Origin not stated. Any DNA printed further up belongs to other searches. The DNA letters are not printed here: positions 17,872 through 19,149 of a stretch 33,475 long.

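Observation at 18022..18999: Low-GC island gene: EVE/PUA-like reader fused to a NucS-like PD-(D/E)xK nuclease, a candidate single-protein modification-dependent defence system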

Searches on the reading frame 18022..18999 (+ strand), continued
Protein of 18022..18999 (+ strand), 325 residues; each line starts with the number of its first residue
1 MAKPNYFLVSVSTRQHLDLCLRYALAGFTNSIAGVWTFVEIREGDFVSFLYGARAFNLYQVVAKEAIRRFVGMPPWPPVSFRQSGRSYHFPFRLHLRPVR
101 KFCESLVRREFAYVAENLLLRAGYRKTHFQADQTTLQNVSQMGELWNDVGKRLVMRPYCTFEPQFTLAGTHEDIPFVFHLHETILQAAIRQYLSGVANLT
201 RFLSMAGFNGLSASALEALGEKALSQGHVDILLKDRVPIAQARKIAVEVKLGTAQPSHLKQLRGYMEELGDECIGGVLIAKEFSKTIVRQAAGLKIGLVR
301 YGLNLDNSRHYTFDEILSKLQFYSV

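Call 21: find_related_loci(query=A1, collection=metagenome_contigs, flank=5000)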
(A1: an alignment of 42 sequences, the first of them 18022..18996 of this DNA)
Query A1 (325 aa) in metagenome_contigs; peptide patterns used: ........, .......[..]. (x = any residue, [..] = any of these).
600 stretches matched a pattern (row limit reached: there are more); 531 encode a relative of the query (tblastn E <= 1e-3); the best 80 are kept; 80 distinct loci.
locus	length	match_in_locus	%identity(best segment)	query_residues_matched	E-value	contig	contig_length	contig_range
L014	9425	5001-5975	77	1-325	1e-168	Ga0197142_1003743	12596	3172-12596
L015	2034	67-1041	77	1-325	0e+0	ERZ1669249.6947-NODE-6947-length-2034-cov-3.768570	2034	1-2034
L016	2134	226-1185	76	1-320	2e-180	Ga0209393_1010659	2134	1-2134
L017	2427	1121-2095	77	1-325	5e-179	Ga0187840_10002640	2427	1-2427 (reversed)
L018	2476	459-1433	77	1-325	8e-179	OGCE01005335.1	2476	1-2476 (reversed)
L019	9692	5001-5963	70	1-321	4e-152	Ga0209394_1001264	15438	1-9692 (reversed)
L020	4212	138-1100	69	1-321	3e-155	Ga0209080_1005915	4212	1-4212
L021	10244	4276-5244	65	1-323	4e-140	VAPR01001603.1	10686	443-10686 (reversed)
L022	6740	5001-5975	61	1-325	8e-132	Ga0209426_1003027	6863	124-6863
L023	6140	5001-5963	63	1-322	7e-131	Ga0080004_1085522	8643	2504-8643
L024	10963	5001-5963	63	1-322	2e-130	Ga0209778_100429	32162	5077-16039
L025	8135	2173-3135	62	1-322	2e-129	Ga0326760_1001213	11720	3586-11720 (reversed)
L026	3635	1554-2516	62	1-322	2e-132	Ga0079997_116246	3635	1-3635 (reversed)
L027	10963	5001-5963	63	1-322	1e-128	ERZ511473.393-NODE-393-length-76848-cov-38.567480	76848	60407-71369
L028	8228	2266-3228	63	1-322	1e-128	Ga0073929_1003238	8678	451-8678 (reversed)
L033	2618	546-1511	58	3-322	7e-129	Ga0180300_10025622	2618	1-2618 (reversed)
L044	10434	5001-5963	54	6-325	4e-117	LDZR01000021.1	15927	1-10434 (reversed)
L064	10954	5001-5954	55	5-321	8e-116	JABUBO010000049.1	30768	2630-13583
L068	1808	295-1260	54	1-321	1e-123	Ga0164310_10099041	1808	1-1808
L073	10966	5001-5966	54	1-321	5e-115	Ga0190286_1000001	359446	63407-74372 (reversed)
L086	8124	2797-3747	57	4-320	5e-114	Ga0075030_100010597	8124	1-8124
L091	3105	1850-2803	54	6-322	5e-117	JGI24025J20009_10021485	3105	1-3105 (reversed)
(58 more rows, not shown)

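Call 26: predict_structure(alignment_id=A1)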
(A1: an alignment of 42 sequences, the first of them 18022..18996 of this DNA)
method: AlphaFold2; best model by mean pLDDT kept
length: 325 residues; sequences in the alignment: 42
mean_pLDDT: 91.7   pTM: 0.90
mean pLDDT of the five models: 91.7, 91.5, 90.1, 89.7, 83.4
residues with pLDDT >= 90: 246; 70-90: 70; 50-70: 6; < 50: 3
segments of 3 or more residues with pLDDT < 50: 122-124
pLDDT, mean of each block of 10 residues (from residue 1): 86 92 95 94 96 94 96 87 81 97 91 81 69 92 88 90 95 95 95 95 95 93 84 89 94 96 94 96 97 95 93 97 96
secondary structure, 60 per line:
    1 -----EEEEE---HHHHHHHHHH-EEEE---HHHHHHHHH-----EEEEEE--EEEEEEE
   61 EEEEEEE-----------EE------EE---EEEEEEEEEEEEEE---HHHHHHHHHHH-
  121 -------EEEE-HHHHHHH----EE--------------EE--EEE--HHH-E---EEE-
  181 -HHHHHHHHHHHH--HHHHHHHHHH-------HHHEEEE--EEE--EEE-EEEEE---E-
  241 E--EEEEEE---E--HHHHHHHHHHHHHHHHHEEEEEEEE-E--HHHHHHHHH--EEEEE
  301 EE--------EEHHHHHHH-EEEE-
elements in order: E6-10 H14-23 E25-28 H32-40 E46-51 E54-67 E92-105 H109-119 E128-131 H133-139 E164-166 E177-179 H182-193 H196-205 E216-219 E222-224 E227-229 E231-235 E244-249 H256-272 E273-280 H285-293 E296-302 H313-319 E321-324

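Call 28: search_protein_representatives(alignment_id=A1)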
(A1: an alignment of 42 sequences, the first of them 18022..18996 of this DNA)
Query: 42 sequences, 327 profile positions. Proteins with E-value up to 0.001 (for the whole library): 281; up to 1e-10: 180; up to 1e-30: 89. The best 150 are listed.
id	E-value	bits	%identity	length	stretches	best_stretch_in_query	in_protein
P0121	6.4e-130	449.6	-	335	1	2-325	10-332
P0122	2.0e-128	444.8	-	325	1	3-325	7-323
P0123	2.3e-128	444.5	-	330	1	2-325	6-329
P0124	6.0e-123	426.7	-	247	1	4-250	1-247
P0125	1.5e-117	409.0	-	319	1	4-324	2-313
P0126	9.5e-114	396.5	-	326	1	4-325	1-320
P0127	2.0e-113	395.4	-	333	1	3-325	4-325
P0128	5.3e-106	371.0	-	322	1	4-325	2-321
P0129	1.3e-105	369.7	-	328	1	3-325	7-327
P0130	2.0e-105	369.1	-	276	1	56-324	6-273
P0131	5.7e-102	357.8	-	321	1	4-324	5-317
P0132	7.2e-99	347.6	-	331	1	4-326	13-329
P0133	2.5e-98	345.8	-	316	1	4-324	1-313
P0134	2.7e-97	342.4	-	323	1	4-324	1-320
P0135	1.1e-95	337.1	-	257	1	74-323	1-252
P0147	9.7e-82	291.3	-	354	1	4-323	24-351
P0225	9.7e-27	110.5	-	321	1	5-304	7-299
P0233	1.1e-24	103.8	-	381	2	3-86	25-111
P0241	2.9e-23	99.1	-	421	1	3-252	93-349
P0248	3.8e-21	92.2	-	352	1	3-236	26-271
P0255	9.3e-20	87.6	-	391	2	3-70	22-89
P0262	6.3e-19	84.9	-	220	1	4-195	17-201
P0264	6.9e-19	84.7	-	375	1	3-233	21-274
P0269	3.6e-18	82.4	-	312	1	4-324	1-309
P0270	4.2e-18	82.1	-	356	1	5-254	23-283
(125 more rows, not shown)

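Call 29: fold_search(model_id=the predicted structure, library=pdb)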
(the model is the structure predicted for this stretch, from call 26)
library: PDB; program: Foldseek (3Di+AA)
matches with E <= 10: 753; with E <= 0.001: 3
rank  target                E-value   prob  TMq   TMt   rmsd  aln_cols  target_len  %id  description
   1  4f0p_C                1.3e-04  0.93  0.21  0.16  24.3       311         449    9  MspJI Restriction Endonuclease - P31 Form (released 2012-08-08)
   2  4f0p_A                3.6e-04  0.63  0.18  0.14  20.0       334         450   11  MspJI Restriction Endonuclease - P31 Form (released 2012-08-08)
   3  2vld_A                8.9e-04  1.00  0.24  0.33   4.2       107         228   19  crystal structure of a repair endonuclease from Pyrococcus abyssi (released 2009-05-19)
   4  5h8a_C                1.1e-03  1.00  0.29  0.49   4.6       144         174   10  Mmi1 YTH domain (released 2016-01-13)
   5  5gke_A                1.3e-03  0.97  0.27  0.35  16.9       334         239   12  Structure of EndoMS-dsDNA1 complex (released 2016-11-02)
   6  4oc8_A                1.3e-03  0.80  0.22  0.19  20.6       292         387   12  DNA modification-dependent restriction endonuclease AspBHI (released 2014-03-19)
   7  2vld_B                1.9e-03  1.00  0.24  0.33   4.2       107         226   19  crystal structure of a repair endonuclease from Pyrococcus abyssi (released 2009-05-19)
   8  5dnp_B                1.9e-03  1.00  0.29  0.60   4.7       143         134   11  Crystal structure of Mmi1 YTH domain (released 2016-04-06)
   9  5h8a_B                2.2e-03  1.00  0.29  0.50   4.6       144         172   10  Mmi1 YTH domain (released 2016-01-13)
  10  6zda_B                2.5e-03  1.00  0.32  0.57   4.8       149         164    5  Crystal structure of YTHDC1 M438A mutant complex with m6A (released 2021-01-13)
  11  5o8m_C                3.0e-03  1.00  0.27  0.57   5.2       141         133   10  Crystal structure of the MmI1 YTH domain (released 2018-04-25)
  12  5hfz_A                3.6e-03  1.00  0.30  0.52   4.5       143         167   10  Mmi1 YTH domain (released 2016-02-10)
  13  5h8a_D                3.6e-03  1.00  0.29  0.51   4.6       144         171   10  Mmi1 YTH domain (released 2016-01-13)
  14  6zda_A                3.6e-03  1.00  0.28  0.50   5.4       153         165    4  Crystal structure of YTHDC1 M438A mutant complex with m6A (released 2021-01-13)
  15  4r3i_A                4.0e-03  1.00  0.32  0.57   4.5       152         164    6  The crystal structure of an RNA complex (released 2014-09-17)
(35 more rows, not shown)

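Call 32: find_related_loci(query=A1, collection=viral_contigs, flank=6000)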
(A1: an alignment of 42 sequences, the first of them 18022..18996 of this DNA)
Query A1 (325 aa) in viral_contigs; peptide patterns used: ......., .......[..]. (x = any residue, [..] = any of these).
27 stretches matched a pattern, but none encodes a relative of the query by tblastn (E <= 1e-3).

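Call 39: search_protein_families(library=pfam, proteins=[L086:1648-2754:+, L091:1203-1856:+, L006:4699-4971:+, L014:6038-6907:+, L017:273-1055:+, L086:4002-4415:+, L022:5990-6220:+, L064:6056-6310:+, L033:51-530:+, L068:1291-1554:+], max_evalue=0.01)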
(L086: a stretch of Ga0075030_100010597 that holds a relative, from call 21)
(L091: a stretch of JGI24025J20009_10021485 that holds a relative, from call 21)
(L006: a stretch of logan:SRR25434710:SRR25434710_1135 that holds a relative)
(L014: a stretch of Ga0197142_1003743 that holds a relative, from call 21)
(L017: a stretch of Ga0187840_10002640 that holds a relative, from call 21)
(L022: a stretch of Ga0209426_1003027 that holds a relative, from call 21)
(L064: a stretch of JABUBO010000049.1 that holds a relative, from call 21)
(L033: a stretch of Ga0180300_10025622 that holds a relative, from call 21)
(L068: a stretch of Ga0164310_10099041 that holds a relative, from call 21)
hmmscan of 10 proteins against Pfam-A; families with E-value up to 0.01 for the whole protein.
L086:1648-2754:+ (369 aa): 5 families
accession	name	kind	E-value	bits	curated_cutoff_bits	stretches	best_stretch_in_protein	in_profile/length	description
PF01555.25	N6_N4_Mtase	-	4.5e-61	207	26.7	1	47-261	1-219/221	DNA methylase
PF01170.24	UPF0020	-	0.00063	19.9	22.3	0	218-249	23-54/197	RMKL-like, methyltransferase domain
PF13649.12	Methyltransf_25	-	0.0016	19.5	27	0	227-276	1-52/97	Methyltransferase domain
PF08241.18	Methyltransf_11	-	0.002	19.1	21.2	0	94-109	79-94/95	Methyltransferase domain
PF02384.22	N6_Mtase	-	0.0032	17.3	20.4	0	24-108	103-179/311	N-6 DNA Methylase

L091:1203-1856:+ (218 aa): 7 families
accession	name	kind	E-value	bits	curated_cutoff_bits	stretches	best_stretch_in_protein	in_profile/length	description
PF01555.25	N6_N4_Mtase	-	1.1e-15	58.6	26.7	1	63-147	128-215/221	DNA methylase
PF01170.24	UPF0020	-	2.9e-06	27.6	22.3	1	112-141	27-56/197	RMKL-like, methyltransferase domain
PF02475.24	TRM5-TYW2_MTfase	-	0.00026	21.4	28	1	104-156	27-81/164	TRM5/TYW2 methyltransferase domain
PF08241.18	Methyltransf_11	-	0.0012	19.9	21.2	1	119-195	2-66/95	Methyltransferase domain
PF09445.16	Methyltransf_15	-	0.0025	17.8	22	1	115-158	2-45/165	RNA cap guanine-N2 methyltransferase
PF13649.12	Methyltransf_25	-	0.0041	18.2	27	0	117-195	1-70/97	Methyltransferase domain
PF06325.19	PrmA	-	0.0069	16.4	22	0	109-156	157-205/296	Ribosomal protein L11 methyltransferase (PrmA)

L006:4699-4971:+ (91 aa): 1 family
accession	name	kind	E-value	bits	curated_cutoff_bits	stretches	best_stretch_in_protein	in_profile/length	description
PF02086.21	MethyltransfD12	-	1.8e-09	38.1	22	1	34-81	1-41/253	D12 class N6 adenine-specific DNA methyltransferase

L014:6038-6907:+ (290 aa): 1 family
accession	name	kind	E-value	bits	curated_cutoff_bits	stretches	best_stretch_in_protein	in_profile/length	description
PF04556.18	DpnII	-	4.9e-35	121.6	23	1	109-283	97-276/278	DpnII restriction endonuclease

L017:273-1055:+ (261 aa): 4 families
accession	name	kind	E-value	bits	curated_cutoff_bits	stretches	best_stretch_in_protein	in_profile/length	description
PF05168.19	HEPN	-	1.6e-23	83.5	22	1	137-253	1-114/117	HEPN domain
PF01909.29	NTP_transf_2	-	5.8e-10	39.9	21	1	27-101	6-79/93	Nucleotidyltransferase domain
PF18765.7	Polbeta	-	5.4e-06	26.9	26.9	1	31-64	8-42/93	Polymerase beta, Nucleotidyltransferase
PF22600.2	MTPAP-like_central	-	1.6e-05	25.5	27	1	14-65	17-68/139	Poly(A) RNA polymerase, mitochondrial-like, central palm domain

L086:4002-4415:+ (138 aa): 0 families

L022:5990-6220:+ (77 aa): 0 families

L064:6056-6310:+ (85 aa): 0 families

L033:51-530:+ (160 aa): 1 family
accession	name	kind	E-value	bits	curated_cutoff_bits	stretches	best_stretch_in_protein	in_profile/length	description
PF10107.15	Endonuc_Holl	-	1.6e-08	34.9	23.8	1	76-145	83-157/159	Endonuclease related to archaeal Holliday junction resolvase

L068:1291-1554:+ (88 aa): 0 families

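Call 40: search_protein_families(library=padloc, proteins=[L086:1648-2754:+, L091:1203-1856:+, L006:4699-4971:+, L014:6038-6907:+, L017:273-1055:+, L086:4002-4415:+, L022:5990-6220:+, L064:6056-6310:+, L033:51-530:+, L068:1291-1554:+], max_evalue=0.001)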
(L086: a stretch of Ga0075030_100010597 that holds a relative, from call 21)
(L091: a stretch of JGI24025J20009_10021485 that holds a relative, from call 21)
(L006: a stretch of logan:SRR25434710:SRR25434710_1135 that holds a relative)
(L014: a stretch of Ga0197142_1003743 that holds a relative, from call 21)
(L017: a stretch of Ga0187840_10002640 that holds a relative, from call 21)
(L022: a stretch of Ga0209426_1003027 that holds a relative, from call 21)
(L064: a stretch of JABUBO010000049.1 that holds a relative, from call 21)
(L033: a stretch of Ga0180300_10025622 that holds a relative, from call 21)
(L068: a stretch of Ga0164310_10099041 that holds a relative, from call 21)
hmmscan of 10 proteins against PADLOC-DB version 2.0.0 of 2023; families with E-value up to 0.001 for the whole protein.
L086:1648-2754:+ (369 aa): 69 families (the best 25 are shown)
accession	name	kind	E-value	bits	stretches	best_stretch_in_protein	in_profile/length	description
PDLC03371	MTase_II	-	8.8e-98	325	1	24-269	7-256/260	Type II methyltransferase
PDLC03216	MTase_II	-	4.2e-81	270.8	1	26-269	10-259/364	Type II methyltransferase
PDLC03738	oMTase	-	4.3e-75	250.8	1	29-267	22-267/376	orphan methyltransferase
PDLC03302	MTase_II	-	3.6e-45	152.8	1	29-266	6-261/626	Type II methyltransferase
PDLC03299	MTase_II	-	1.4e-44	150.8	2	178-267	170-261/296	Type II methyltransferase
PDLC03387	MTase_II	-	4.6e-35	119.2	2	115-269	126-279/289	Type II methyltransferase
PDLC03265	MTase_II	-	9.2e-32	108.8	2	186-266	252-329/333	Type II methyltransferase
PDLC03339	MTase_II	-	1.3e-31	107.7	2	175-267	181-273/399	Type II methyltransferase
PDLC03353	MTase_II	-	1.1e-30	105.1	1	26-267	8-252/260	Type II methyltransferase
PDLC03279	MTase_II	-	2.4e-28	96.8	1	26-264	355-583/587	Type II methyltransferase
PDLC03320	MTase_II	-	7.2e-28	95.6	2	162-267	173-276/289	Type II methyltransferase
PDLC03230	MTase_II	-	9.9e-25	85.6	1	23-268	31-285/360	Type II methyltransferase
PDLC03238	MTase_II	-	1.5e-24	84.9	2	179-254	279-354/428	Type II methyltransferase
PDLC03354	MTase_II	-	1.9e-22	77.9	1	174-290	296-403/425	Type II methyltransferase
PDLC03229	MTase_II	-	8.7e-21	72.2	1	45-266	197-401/436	Type II methyltransferase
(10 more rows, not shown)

L091:1203-1856:+ (218 aa): 57 families (the best 25 are shown)
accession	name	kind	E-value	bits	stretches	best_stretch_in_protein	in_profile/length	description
PDLC03376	MTase_II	-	4.7e-46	155.6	1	60-215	3-152/249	Type II methyltransferase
PDLC03351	MTase_II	-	3.4e-23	80.4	1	77-214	110-244/348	Type II methyltransferase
PDLC03353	MTase_II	-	2.4e-19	67.9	2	59-155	156-250/260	Type II methyltransferase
PDLC03325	MTase_II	-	1.2e-17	61.8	1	78-151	56-129/426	Type II methyltransferase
PDLC03371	MTase_II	-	4.4e-16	57.2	1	65-155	165-252/260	Type II methyltransferase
PDLC03380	MTase_II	-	2.5e-14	51.3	2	79-149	20-92/393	Type II methyltransferase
PDLC03387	MTase_II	-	3.2e-14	50.8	1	83-161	199-281/289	Type II methyltransferase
PDLC03239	MTase_II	-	1.1e-13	48.8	1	87-146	63-125/442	Type II methyltransferase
PDLC03350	MTase_II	-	1.6e-13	48.8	1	61-157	204-297/312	Type II methyltransferase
PDLC03299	MTase_II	-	2.6e-13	48.1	1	67-156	169-258/296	Type II methyltransferase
PDLC03265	MTase_II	-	6e-13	46.9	1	70-155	246-328/333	Type II methyltransferase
PDLC03312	MTase_II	-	3.8e-11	39.4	1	100-161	801-862/1344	Type II methyltransferase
PDLC03320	MTase_II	-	6e-11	40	1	106-154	225-273/289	Type II methyltransferase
PDLC04134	mad2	-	6.1e-11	39.8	1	105-200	283-368/492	mads_2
PDLC03216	MTase_II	-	2e-10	38.2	1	105-140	205-240/364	Type II methyltransferase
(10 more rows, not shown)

L006:4699-4971:+ (91 aa): 11 families
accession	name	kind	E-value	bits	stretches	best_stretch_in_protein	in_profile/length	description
PDLC03294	MTase_II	-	5.2e-16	57.1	1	28-78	4-48/272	Type II methyltransferase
PDLC03735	oMTase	-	6.7e-16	56.5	1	28-87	7-63/284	orphan methyltransferase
PDLC03261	MTase_II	-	8.2e-12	42.2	1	27-78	23-68/643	Type II methyltransferase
PDLC03266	MTase_II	-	8.5e-12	43.1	1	28-86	14-67/285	Type II methyltransferase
PDLC03729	oMTase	-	1.6e-09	35.7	1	28-74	4-43/275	orphan methyltransferase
PDLC03344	MTase_II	-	7.5e-07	27.1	1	29-77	4-46/154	Type II methyltransferase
PDLC03247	MTase_II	-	1.6e-06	25.5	1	30-81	4-49/282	Type II methyltransferase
PDLC03383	MTase_II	-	0.00022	18.8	1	21-77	11-61/318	Type II methyltransferase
PDLC03717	oMTase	-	0.00029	18.3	1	31-80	5-48/285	orphan methyltransferase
PDLC03253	MTase_II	-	0.00034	18.4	1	29-77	4-44/253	Type II methyltransferase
PDLC03349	MTase_II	-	0.00049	17.2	1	31-76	8-49/374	Type II methyltransferase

L014:6038-6907:+ (290 aa): 2 families
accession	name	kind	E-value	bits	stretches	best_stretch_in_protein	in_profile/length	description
PDLC03548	REase_II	-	2.5e-31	107.1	1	105-287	99-288/290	Type II restriction enzyme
PDLC03569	REase_II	-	1.7e-08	32.9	1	105-286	11-203/205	Type II restriction enzyme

L017:273-1055:+ (261 aa): 5 families
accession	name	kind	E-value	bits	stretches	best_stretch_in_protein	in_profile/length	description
PDLC04907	PDC-S09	-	1.6e-05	23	1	13-61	5-53/114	-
PDLC04368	PDC-M05A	-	3e-05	21.9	1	24-101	94-171/201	-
PDLC04903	PDC-S09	-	0.00014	20.1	1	36-60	27-51/108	-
PDLC04906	PDC-S09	-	0.00021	19.6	1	19-60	8-49/98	-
PDLC04902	PDC-S09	-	0.00044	18.5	1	24-60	10-46/97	-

L086:4002-4415:+ (138 aa): 0 families

L022:5990-6220:+ (77 aa): 0 families

L064:6056-6310:+ (85 aa): 0 families

L033:51-530:+ (160 aa): 0 families

L068:1291-1554:+ (88 aa): 0 families
